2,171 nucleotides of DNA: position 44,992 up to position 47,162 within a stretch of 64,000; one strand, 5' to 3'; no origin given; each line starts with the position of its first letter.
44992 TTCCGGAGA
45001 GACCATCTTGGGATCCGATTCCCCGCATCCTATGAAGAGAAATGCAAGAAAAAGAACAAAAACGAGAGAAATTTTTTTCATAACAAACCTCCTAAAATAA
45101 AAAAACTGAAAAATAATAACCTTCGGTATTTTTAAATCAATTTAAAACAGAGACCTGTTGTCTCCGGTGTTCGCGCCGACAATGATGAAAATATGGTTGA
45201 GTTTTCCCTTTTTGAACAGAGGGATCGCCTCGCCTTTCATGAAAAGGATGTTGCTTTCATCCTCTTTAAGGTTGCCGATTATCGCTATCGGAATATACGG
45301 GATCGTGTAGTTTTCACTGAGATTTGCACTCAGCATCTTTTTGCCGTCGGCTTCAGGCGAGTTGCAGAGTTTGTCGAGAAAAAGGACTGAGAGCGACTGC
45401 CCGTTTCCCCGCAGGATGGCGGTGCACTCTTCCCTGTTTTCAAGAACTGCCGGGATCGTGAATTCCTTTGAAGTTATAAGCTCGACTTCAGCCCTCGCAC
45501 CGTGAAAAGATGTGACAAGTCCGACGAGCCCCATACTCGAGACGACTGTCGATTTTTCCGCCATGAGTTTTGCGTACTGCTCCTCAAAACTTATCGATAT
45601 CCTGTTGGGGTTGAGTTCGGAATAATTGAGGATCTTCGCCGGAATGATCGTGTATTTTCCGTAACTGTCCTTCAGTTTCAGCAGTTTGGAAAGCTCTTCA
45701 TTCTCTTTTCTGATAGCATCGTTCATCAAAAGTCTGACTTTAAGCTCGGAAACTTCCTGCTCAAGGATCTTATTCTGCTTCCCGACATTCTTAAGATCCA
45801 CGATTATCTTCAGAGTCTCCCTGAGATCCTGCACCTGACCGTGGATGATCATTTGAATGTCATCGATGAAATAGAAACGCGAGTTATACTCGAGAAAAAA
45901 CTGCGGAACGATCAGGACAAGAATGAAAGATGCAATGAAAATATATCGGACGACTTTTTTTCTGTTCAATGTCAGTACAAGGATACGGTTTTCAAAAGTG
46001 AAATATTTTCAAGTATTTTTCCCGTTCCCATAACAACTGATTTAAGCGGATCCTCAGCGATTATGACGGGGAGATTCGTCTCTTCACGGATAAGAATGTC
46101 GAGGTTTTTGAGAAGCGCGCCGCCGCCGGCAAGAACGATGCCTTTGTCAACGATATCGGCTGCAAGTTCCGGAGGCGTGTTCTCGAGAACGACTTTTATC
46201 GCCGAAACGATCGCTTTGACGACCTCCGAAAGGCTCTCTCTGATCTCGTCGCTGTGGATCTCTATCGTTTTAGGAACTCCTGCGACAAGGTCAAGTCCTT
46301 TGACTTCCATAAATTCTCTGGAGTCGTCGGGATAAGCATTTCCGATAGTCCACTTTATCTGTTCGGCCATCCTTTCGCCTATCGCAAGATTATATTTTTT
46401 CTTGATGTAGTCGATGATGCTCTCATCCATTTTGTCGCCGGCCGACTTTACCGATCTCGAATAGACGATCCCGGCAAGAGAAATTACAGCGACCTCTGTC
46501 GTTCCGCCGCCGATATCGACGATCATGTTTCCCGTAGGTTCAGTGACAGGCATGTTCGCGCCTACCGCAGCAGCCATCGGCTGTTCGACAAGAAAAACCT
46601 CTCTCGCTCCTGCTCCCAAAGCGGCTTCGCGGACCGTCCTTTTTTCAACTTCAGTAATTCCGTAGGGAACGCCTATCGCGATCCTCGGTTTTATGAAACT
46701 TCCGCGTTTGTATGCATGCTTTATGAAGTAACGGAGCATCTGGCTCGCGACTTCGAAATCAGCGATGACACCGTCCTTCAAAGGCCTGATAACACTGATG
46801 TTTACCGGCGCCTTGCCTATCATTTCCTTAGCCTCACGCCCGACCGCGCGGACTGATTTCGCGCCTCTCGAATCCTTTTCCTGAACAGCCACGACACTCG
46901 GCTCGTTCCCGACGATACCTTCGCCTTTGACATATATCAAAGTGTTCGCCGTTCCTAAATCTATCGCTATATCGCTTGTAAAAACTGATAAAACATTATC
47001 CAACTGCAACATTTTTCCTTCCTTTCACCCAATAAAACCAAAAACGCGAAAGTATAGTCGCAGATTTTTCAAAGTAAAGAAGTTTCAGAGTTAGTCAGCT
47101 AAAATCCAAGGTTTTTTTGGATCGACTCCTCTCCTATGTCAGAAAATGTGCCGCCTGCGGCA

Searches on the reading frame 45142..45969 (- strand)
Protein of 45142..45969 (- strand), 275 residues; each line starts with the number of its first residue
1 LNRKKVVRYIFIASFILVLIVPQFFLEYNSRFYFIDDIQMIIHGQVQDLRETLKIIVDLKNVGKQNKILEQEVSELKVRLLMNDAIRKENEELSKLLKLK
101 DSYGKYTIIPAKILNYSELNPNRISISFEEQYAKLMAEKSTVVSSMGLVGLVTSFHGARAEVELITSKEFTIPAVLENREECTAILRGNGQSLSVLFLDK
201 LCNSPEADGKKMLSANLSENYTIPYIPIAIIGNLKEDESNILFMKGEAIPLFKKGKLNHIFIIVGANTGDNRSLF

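Call 43: search_protein_families(library=pfam, proteins=[window:45142-45969:-], max_evalue=0.01)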
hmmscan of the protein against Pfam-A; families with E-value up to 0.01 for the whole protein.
window:45142-45969:- (275 aa): 1 family
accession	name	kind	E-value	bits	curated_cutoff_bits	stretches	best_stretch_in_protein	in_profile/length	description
PF04085.20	MreC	-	1.4e-12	48.1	28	1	138-263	25-146/147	Rod shape-determining protein MreC, barrel core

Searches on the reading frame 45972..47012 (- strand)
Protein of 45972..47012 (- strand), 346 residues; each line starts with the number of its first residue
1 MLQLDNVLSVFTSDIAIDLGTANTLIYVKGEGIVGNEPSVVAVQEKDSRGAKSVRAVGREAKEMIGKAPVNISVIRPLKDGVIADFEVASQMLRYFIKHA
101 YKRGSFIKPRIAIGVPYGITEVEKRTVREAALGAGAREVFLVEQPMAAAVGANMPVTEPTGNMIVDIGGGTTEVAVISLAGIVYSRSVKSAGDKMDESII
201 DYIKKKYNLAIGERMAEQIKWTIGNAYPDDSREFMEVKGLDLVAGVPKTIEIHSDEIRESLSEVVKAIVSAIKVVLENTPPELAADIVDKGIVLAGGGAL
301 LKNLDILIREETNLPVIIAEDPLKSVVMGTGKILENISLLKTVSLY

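Call 43: search_protein_families(library=pfam, proteins=[window:45972-47012:-], max_evalue=0.01)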
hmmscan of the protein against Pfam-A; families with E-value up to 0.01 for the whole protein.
window:45972-47012:- (346 aa): 7 families
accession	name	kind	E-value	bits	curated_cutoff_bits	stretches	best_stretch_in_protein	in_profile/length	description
PF06723.19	MreB_Mbl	-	1.4e-142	474.8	27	1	13-340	2-325/327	MreB/Mbl protein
PF14450.12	FtsA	-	2.6e-10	41.2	31.8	1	164-321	2-112/127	Cell division protein FtsA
PF11104.14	PilM_2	-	1.1e-08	34.8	27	1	160-213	180-229/340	Type IV pilus assembly protein PilM;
PF00022.25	Actin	-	2.8e-06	26.6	27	1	38-206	31-190/410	Actin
PF00012.26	HSP70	-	2.8e-06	26.3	20.6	1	111-209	136-240/599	Hsp70 protein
PF08841.16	DDR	-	0.0046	16.5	24.6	1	138-220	112-188/328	Diol dehydratase reactivase ATPase-like domain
PF21522.3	MreB-like_C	-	0.0079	17.2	27.8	0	164-301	1-116/123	Archaeal actin homologue MreB-like, C-terminal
